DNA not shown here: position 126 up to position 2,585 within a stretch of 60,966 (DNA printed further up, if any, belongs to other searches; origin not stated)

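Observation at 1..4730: Compact RiPP-like locus built around a single RRE-SagB-YcaO fusion protein with two metallopeptidases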

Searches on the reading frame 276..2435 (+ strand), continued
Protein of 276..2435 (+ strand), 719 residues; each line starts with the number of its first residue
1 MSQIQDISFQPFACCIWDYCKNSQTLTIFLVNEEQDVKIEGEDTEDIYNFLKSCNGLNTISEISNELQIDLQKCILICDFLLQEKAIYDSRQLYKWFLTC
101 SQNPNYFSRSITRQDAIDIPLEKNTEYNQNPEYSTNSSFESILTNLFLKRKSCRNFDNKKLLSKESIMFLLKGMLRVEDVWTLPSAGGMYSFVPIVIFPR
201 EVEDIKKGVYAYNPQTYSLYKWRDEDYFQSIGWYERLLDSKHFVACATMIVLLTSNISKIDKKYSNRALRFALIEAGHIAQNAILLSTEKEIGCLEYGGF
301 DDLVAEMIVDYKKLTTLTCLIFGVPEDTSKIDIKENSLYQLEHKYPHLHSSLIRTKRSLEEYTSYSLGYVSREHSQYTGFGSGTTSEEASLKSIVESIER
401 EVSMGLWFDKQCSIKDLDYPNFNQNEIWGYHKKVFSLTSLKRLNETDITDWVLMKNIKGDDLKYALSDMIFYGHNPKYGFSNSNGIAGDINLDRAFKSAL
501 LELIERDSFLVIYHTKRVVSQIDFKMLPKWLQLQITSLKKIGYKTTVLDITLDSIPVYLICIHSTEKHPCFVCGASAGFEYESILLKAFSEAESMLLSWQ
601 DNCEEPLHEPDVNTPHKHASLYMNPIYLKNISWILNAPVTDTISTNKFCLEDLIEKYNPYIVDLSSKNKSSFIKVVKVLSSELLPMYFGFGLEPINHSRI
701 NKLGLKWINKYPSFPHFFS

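Call 55: predict_structure(alignment_id=A3)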
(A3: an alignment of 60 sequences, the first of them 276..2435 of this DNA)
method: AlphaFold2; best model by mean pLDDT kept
length: 719 residues; sequences in the alignment: 60
mean_pLDDT: 88.6   pTM: 0.82
mean pLDDT of the five models: 88.6, 88.0, 87.3, 85.9, 83.5
residues with pLDDT >= 90: 455; 70-90: 195; 50-70: 64; < 50: 5
segments of 3 or more residues with pLDDT < 50: none
pLDDT, mean of each block of 10 residues (from residue 1): 74 90 88 85 93 95 96 94 92 89 76 76 68 73 89 90 97 93 86 94 94 95 72 86 92 94 89 95 96 94 83 90 85 54 65 62 66 66 84 87 91 97 92 93 95 94 96 91 91 95 97 97 94 93 97 97 96 96 93 89 86 92 94 97 91 97 83 91 95 95 96 93
secondary structure, 60 per line:
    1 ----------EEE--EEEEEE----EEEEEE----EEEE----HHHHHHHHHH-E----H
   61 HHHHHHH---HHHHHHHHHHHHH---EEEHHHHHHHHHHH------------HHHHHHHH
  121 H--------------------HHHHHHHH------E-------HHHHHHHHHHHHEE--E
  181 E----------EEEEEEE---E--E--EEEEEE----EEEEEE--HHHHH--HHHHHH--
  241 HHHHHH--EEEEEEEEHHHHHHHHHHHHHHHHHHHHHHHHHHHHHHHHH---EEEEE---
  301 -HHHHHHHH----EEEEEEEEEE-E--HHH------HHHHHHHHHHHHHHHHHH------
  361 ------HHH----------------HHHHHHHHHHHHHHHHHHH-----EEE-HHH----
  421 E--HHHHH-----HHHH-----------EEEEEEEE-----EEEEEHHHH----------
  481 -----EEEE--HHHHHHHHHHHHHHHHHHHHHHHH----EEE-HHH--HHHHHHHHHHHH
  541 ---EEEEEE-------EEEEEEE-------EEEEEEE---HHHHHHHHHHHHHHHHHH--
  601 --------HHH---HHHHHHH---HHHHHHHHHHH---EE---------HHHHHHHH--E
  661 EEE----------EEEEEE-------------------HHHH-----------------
elements in order (helices of 4 or more, strands of 3 or more residues): E11-13 E16-21 E26-31 E36-39 H44-53 H60-67 H71-83 E87-89 H90-100 H113-121 H142-149 H164-175 E192-198 E208-213 E218-223 H226-230 H233-238 H241-246 E249-256 H257-289 E293-297 H302-309 E314-323 H337-354 H386-404 E410-412 H424-428 H434-437 E449-456 E462-466 H467-470 E486-489 H492-515 E520-522 H529-540 E544-549 E557-563 E571-577 H581-598 H615-621 H625-635 H650-657 E660-663 E674-679 H699-702

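Call 58: fold_search(model_id=the predicted structure, library=pdb)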
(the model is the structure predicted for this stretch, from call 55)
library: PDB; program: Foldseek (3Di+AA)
matches with E <= 10: 507; with E <= 0.001: 223
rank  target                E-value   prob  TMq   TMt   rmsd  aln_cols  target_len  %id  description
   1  4v1v_A                3.8e-18  1.00  0.41  0.39  26.1       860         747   11  Heterocyclase in complex with substrate and Cofactor (released 2015-01-14)
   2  4v1t_B                2.7e-17  1.00  0.38  0.37  26.2       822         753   11  Heterocyclase in complex with substrate and Cofactor (released 2015-01-14)
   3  4v1v_B                3.0e-17  1.00  0.42  0.40  26.3       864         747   12  Heterocyclase in complex with substrate and Cofactor (released 2015-01-14)
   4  4v1u_A                5.2e-17  1.00  0.41  0.39  24.9       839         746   11  Heterocyclase in complex with substrate and Cofactor (released 2015-01-14)
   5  4v1u_B                7.5e-17  1.00  0.39  0.38  25.3       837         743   12  Heterocyclase in complex with substrate and Cofactor (released 2015-01-14)
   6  4v1t_A                1.0e-16  1.00  0.40  0.38  25.7       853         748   12  Heterocyclase in complex with substrate and Cofactor (released 2015-01-14)
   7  4bs9                  9.1e-16  1.00  0.35  0.36  26.5       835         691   12  Structure of the heterocyclase TruD (released 2013-11-06)
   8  7ly7_B                1.7e-15  1.00  0.33  0.64   6.9       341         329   19  Crystal structure of the elongation module of the bacillamide NRPS, BmdB, in complex with the oxidase BmdC (released 2022-02-02)
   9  7u58_B                3.7e-15  1.00  0.39  0.43   4.0       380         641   15  YcaO-mediated ATP-dependent peptidase activity in ribosomal peptide biosynthesis (released 2022-11-02)
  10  7u58_A                6.4e-15  1.00  0.40  0.44   6.9       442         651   16  YcaO-mediated ATP-dependent peptidase activity in ribosomal peptide biosynthesis (released 2022-11-02)
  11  7ly4_A                2.2e-14  1.00  0.32  0.63   6.8       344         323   19  Cryo-EM structure of the elongation module of the bacillamide NRPS, BmdB, in complex with the oxidase, BmdC (released 2022-02-02)
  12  6pe3                  9.7e-13  1.00  0.32  0.60   4.0       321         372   21  Structure of YcaO enzyme from Methanocaldococcus jannaschii in complex with ATP (released 2020-01-08)
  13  6peu_B                1.9e-12  1.00  0.33  0.58   4.3       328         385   19  Structure of YcaO enzyme from Methanocaldococcus jannaschii in complex with peptide (released 2019-11-06)
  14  6peu_C                2.6e-12  1.00  0.33  0.58   4.1       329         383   19  Structure of YcaO enzyme from Methanocaldococcus jannaschii in complex with peptide (released 2019-11-06)
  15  6peu_A                4.2e-12  1.00  0.33  0.58   4.2       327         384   20  Structure of YcaO enzyme from Methanocaldococcus jannaschii in complex with peptide (released 2019-11-06)
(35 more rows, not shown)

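Call 79: list_cluster_members(proteins=[L041:4873-7002:+, L066:5509-7689:+, P0009, P0010, P0012, P0016, P0021, L021:5845-8043:+, L035:1007-3175:+, L023:5908-8073:+])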
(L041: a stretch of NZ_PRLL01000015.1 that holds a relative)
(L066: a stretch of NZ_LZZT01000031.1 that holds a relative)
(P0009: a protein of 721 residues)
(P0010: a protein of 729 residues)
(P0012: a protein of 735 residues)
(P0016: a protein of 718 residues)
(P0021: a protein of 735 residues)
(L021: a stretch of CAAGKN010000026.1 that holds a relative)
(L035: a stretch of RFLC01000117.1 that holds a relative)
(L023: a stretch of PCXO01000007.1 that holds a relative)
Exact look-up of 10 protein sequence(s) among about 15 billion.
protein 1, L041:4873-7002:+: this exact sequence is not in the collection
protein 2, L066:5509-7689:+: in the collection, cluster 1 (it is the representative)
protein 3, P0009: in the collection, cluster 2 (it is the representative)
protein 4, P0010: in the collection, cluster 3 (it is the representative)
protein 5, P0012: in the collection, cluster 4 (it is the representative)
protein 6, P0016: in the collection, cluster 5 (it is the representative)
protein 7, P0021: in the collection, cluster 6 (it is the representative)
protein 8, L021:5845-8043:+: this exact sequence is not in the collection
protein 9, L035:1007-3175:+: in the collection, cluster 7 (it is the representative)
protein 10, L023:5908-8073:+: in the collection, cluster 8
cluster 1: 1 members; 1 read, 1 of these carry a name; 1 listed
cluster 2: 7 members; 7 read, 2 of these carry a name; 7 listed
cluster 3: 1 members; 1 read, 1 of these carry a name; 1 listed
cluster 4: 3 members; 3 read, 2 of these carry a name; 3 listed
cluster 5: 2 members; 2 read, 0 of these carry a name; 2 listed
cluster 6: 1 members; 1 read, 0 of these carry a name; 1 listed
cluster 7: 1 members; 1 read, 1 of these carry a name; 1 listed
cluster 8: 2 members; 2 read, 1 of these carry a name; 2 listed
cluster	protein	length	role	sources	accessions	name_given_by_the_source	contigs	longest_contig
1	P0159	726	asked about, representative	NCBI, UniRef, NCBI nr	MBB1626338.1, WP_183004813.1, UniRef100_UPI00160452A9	YcaO-like family protein [Achromobacter sp. UMC71] | YcaO-like family protein n=1 Tax=Achromobacter sp. UMC71 TaxID=1862320 RepID=UPI00160452A9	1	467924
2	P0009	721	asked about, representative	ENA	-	-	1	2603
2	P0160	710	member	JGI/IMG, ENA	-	thiazole/oxazole-forming peptide maturase SagD family component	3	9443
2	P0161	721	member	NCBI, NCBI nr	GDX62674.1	hypothetical protein LBMAG34_2080 [Candidatus Saccharibacteria bacterium]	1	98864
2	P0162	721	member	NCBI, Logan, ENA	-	-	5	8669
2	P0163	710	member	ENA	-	-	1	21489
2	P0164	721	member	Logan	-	-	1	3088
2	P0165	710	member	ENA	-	-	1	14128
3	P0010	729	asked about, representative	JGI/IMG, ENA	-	thiazole/oxazole-forming peptide maturase SagD family component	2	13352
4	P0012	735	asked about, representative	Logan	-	-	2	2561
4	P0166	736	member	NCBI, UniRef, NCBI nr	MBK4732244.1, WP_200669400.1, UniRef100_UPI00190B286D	YcaO-like family protein [Oxynema sp. CENA135] | YcaO-like family protein n=1 Tax=Oxynema sp. CENA135 TaxID=984206 RepID=UPI00190B286D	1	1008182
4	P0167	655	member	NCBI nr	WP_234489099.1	YcaO-like family protein [Oxynema sp. CENA135]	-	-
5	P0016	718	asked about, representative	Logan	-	-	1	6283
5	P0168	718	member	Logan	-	-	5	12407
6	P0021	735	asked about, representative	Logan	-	-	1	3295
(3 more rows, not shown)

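Call 88: search_protein_families(library=ncbifam, proteins=[L058:4422-5627:+, L006:8013-8705:+, L005:2706-4166:+, L033:8270-9610:+, L031:548-2728:+, L066:5509-7689:+, L041:4873-7002:+, L028:5890-8070:+], max_evalue=0.001)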
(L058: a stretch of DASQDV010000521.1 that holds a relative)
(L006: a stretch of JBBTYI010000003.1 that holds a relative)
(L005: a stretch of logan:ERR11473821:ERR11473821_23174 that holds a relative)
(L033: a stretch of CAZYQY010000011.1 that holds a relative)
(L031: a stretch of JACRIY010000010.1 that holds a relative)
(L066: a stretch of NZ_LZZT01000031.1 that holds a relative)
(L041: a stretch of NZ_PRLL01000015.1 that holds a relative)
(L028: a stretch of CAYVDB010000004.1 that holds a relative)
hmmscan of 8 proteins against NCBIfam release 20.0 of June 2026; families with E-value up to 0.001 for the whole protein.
L058:4422-5627:+ (401 aa): 18 families
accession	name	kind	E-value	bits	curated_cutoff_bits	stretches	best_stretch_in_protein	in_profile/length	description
TIGR02356.1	adenyl_thiF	equivalog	2.2e-19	69.7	275.25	1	123-279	13-165/203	thiazole biosynthesis adenylyltransferase ThiF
NF006444.0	PRK08762.1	equivalog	5.1e-18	64.9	449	1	123-278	139-293/387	molybdopterin-synthase adenylyltransferase MoeB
NF004281.0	PRK05690.1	subfamily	5.2e-17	61.9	266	1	124-279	25-177/250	molybdopterin-synthase adenylyltransferase MoeB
NF004111.0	PRK05600.1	equivalog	4e-16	59.1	437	1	123-232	33-141/371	ThiF family adenylyltransferase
TIGR03882.1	cyclo_dehyd_2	equivalog_domain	2.7e-15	57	36.9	1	251-389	2-133/164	TOMM precursor leader peptide-binding protein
NF005902.0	PRK07878.1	equivalog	2.7e-14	52.9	647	1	124-245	35-153/392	adenylyltransferase/sulfurtransferase MoeZ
TIGR02355.1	moeB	equivalog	5.8e-14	52.1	376.55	1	124-279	17-169/240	molybdopterin-synthase adenylyltransferase MoeB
TIGR03603.1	cyclo_dehy_ocin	subfamily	1.5e-12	47.9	187.65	1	132-369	75-295/319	thiazole/oxazole-forming peptide maturase, SagC family component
NF047750.1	SAMPActivE1UbaA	equivalog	3.6e-12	46.2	450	1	124-279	25-175/270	SAMP-activating enzyme E1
NF006395.0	PRK08644.1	equivalog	1.1e-10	41.6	159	1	123-235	22-132/215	sulfur carrier protein ThiS adenylyltransferase ThiF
NF006077.0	PRK08223.1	equivalog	1.2e-09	37.5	266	1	113-256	10-152/296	hypothetical protein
TIGR02354.1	thiF_fam2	equivalog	1.9e-09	37.7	152.2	1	123-235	13-123/200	thiamine biosynthesis protein ThiF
NF006204.0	PRK08328.1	equivalog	4.4e-07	29.7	339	1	123-236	19-132/231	hypothetical protein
NF009123.0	PRK12475.1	subfamily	1e-06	28.3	510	1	124-279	17-170/338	MoeB/ThiF family adenylyltransferase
NF011696.0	PRK15116.1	equivalog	2.1e-06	27.6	304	1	126-232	25-131/268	tRNA cyclic N6-threonylcarbamoyladenosine(37) synthase TcdA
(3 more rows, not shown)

L006:8013-8705:+ (230 aa): 0 families

L005:2706-4166:+ (486 aa): 184 families (the best 25 are shown)
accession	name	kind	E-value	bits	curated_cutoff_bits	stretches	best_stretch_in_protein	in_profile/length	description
NF000167.2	ABCF_Lsa_all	exception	4.8e-190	632.7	750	1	1-486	1-492/492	Lsa family ABC-F type ribosomal protection protein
NF000355.4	ribo_prot_ABC_F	equivalog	1.3e-136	456.4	380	1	5-486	2-499/499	ribosomal protection-like ABC-F family protein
NF000169.2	ABCF_Sal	exception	2.2e-69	234.6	725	2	102-483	115-498/542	Sal family ABC-F type ribosomal protection protein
NF000168.2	ABCF_Msr_all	exception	1.5e-68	231.6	680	1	5-485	7-477/487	Msr family ABC-F type ribosomal protection protein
NF011646.0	PRK15064.1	equivalog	7.5e-67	225.9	762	2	112-486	150-508/530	ABC-F family ATPase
NF000170.2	ABCF_Vga_all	exception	1.4e-66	225.1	725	2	241-486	213-453/521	Vga family ABC-F type ribosomal protection protein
NF043038.1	ABCF_CplR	exception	6.1e-59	200.1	780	1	21-486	17-469/544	ABC-F type ribosomal protection protein CplR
NF050005.1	ABC_ATPase_Uup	equivalog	9e-58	195.9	900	3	100-378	142-394/636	ATP-binding cassette ATPase Uup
TIGR03719.1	ABC_ABC_ChvD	subfamily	4e-52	177.6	806.75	2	113-485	157-512/552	energy-dependent translational throttle protein EttA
NF008775.0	PRK11819.1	equivalog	4.3e-52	177.4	599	2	114-485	160-514/556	energy-dependent translational throttle protein EttA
NF045691.1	ABCF_VgaF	exception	5.1e-49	167.1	975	2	115-482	75-448/459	ABC-F type ribosomal protection protein Vga(F)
NF000514.1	ABCF_OptrA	exception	3.1e-47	161.3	1450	2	294-484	338-530/655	ABC-F type ribosomal protection protein OptrA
NF008358.0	PRK11147.1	equivalog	4.2e-46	157.4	936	3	101-379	143-395/635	ABC transporter ATP-binding protein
NF000171.1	ABCF_producer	exception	1.7e-44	152.2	800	4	113-244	159-291/541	TlrC/CarA/OleB/SrmB family ABC-F type ribosomal protection protein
NF007921.0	PRK10636.1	equivalog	8.1e-42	143.3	917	3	111-375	143-384/638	ABC transporter ATP-binding protein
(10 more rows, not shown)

L033:8270-9610:+ (446 aa): 75 families (the best 25 are shown)
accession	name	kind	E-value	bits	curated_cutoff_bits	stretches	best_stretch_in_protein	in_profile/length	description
TIGR03962.1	mycofact_rSAM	equivalog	2e-41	142.3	265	1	105-429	16-329/339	mycofactocin radical SAM maturase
TIGR04303.1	GeoRSP_rSAM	equivalog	1.6e-40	139.6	400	1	102-428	6-321/325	GeoRSP system radical SAM/SPASM protein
NF045574.1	sacti_mat_StsB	exception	9.6e-39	133.5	625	1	95-436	90-418/466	StsB family radical SAM/SPASM domain sactipeptide maturase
TIGR04545.1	rSAM_ahbD_hemeb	equivalog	9.3e-38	130.5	500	2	107-292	6-190/339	heme b synthase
TIGR04251.1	SCM_rSAM_ScmF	equivalog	1.8e-37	129.5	400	1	99-430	2-338/353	SynChlorMet cassette radical SAM/SPASM protein ScmF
TIGR04055.1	rSAM_NirJ2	equivalog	1.1e-36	127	500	1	107-422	6-314/326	putative heme d1 biosynthesis radical SAM protein NirJ2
NF050035.1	rSAM_WgK_link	exception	1.4e-35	123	650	1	103-428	11-358/367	radical SAM/SPASM peptide maturase WgkB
TIGR04051.1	rSAM_NirJ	equivalog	1.6e-34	119.5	515.45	2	108-285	9-186/354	heme d1 biosynthesis radical SAM protein NirJ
TIGR04403.1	rSAM_skfB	equivalog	4.6e-33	114.6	300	1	102-391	105-377/402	sporulation killing factor system radical SAM maturase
TIGR04053.2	TIGR04053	equivalog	6.3e-33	114.5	395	2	107-285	14-196/366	TIGR04053 family radical SAM/SPASM domain-containing protein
TIGR04054.1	rSAM_NirJ1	equivalog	5.6e-32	110.8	650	1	107-320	42-252/387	putative heme d1 biosynthesis radical SAM protein NirJ1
TIGR02109.1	PQQ_syn_pqqE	equivalog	1.5e-31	109.6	381.35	1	96-426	3-325/358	pyrroloquinoline quinone biosynthesis protein PqqE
TIGR04250.1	SCM_rSAM_ScmE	equivalog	2.1e-31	109.1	400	2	102-271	4-175/358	SynChlorMet cassette radical SAM/SPASM protein ScmE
TIGR04133.1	rSAM_w_lipo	hypoth_equivalog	9.3e-29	100.4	425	1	101-414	24-332/350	TIGR04133 family radical SAM/SPASM protein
TIGR04347.1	pseudo_SAM_Halo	equivalog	3.8e-28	98.9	525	2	107-270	44-207/390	TIGR04347 family pseudo-SAM/SPASM protein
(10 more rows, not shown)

L031:548-2728:+ (726 aa): 188 families (the best 25 are shown)
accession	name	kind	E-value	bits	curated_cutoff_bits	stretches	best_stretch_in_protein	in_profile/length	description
TIGR01846.1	type_I_sec_HlyB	subfamily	0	1041.6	725.55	1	30-726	1-694/694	type I secretion system permease/ATPase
TIGR03375.1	type_I_sec_LssB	subfamily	1e-164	549.6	693.1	1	33-712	6-691/696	type I secretion system permease/ATPase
TIGR03796.1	NHLM_micro_ABC1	equivalog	5.2e-140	467.9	853.3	1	64-721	48-709/710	NHLP family bacteriocin export ABC transporter peptidase/permease/ATPase subunit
TIGR01193.1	bacteriocin_ABC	subfamily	6.2e-122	408.4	523.85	1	65-722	43-707/708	peptide cleavage/export ABC transporter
TIGR03797.1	NHLM_micro_ABC2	equivalog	4.5e-121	405.5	709.4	1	58-724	30-685/686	NHLP bacteriocin export ABC transporter permease/ATPase subunit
TIGR02203.1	MsbA_lipidA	equivalog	1.9e-119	399.7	602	1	175-725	16-570/572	lipid A export permease/ATP-binding protein MsbA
TIGR02204.1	MsbA_rel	hypoth_equivalog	7e-119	398.1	780.4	1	161-724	9-575/576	ABC transporter, permease/ATP-binding protein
NF052233.1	CphA_assoc_ABC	equivalog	5e-118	395.5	880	1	160-725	170-744/766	cyanophycin metabolism-associated ABC transporter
TIGR00958.1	3a01208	subfamily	6.9e-116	388.2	874.6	1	173-720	164-710/711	antigen peptide transporter 2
TIGR01842.1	type_I_sec_PrtD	subfamily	3.1e-107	359.4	510.15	1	166-711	2-542/544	type I secretion system permease/ATPase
NF045513.1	HepA_fam_ABC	equivalog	3.7e-104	349.3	725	1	212-724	97-609/610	heterocyst formation ABC transporter subunit HepA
NF008381.0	PRK11176.1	equivalog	4e-94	316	867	1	194-725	49-580/582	lipid A ABC transporter ATP-binding protein/permease MsbA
NF010178.0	PRK13657.1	equivalog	3.1e-90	303.3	733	1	170-724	19-570/588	glucan ABC transporter ATP-binding protein/ permease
NF008055.0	PRK10789.1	equivalog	4.5e-81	273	845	1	160-724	9-571/590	SmdA family multidrug ABC transporter permease/ATP-binding protein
TIGR02857.1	CydD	equivalog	9.4e-75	252.5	435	1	170-695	3-529/529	thiol reductant ABC exporter subunit CydD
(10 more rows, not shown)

L066:5509-7689:+ (726 aa): 3 families
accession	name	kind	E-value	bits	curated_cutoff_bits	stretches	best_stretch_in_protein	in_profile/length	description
TIGR03604.1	TOMM_cyclo_SagD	subfamily_domain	4.1e-34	118.1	219.25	1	379-725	6-376/377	thiazole/oxazole-forming peptide maturase, SagD family component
TIGR03605.1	antibiot_sagB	domain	3.9e-15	55.8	78.4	1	162-329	4-170/173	SagB family peptide dehydrogenase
TIGR03266.1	methan_mark_1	equivalog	3.1e-11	42.9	365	1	374-688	57-362/376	YcaO-related McrA-glycine thioamidation protein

L041:4873-7002:+ (709 aa): 5 families
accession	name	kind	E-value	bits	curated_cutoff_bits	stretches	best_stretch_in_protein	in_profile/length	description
TIGR03604.1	TOMM_cyclo_SagD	subfamily_domain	1.4e-30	106.5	219.25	1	376-702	4-361/377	thiazole/oxazole-forming peptide maturase, SagD family component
TIGR03605.1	antibiot_sagB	domain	3.3e-28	98.3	78.4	1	174-308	30-165/173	SagB family peptide dehydrogenase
TIGR04511.1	SagB_rel_DH_2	exception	5.5e-16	58.6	240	1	115-301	148-353/380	putative peptide maturation dehydrogenase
TIGR03266.1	methan_mark_1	equivalog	5.1e-10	38.9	365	1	380-548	64-225/376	YcaO-related McrA-glycine thioamidation protein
TIGR00702.1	TIGR00702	domain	7e-06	25.3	75.65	1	377-503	57-182/377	YcaO-type kinase domain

L028:5890-8070:+ (726 aa): 6 families
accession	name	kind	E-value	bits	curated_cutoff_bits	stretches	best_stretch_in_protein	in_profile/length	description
TIGR03604.1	TOMM_cyclo_SagD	subfamily_domain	3.7e-40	138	219.25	1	376-725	10-376/377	thiazole/oxazole-forming peptide maturase, SagD family component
TIGR03605.1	antibiot_sagB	domain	6.6e-18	64.8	78.4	1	162-312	8-162/173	SagB family peptide dehydrogenase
TIGR03266.1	methan_mark_1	equivalog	2.8e-12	46.3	365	1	430-588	109-273/376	YcaO-related McrA-glycine thioamidation protein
TIGR00702.1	TIGR00702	domain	2.3e-07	30.2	75.65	1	436-583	116-268/377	YcaO-type kinase domain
TIGR04511.1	SagB_rel_DH_2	exception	8.8e-07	28.3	240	1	131-308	169-353/380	putative peptide maturation dehydrogenase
TIGR03553.1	F420_FbiB_CTERM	equivalog_domain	0.00031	20.6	249.55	0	227-331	86-183/194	F420 biosynthesis protein FbiB, C-terminal domain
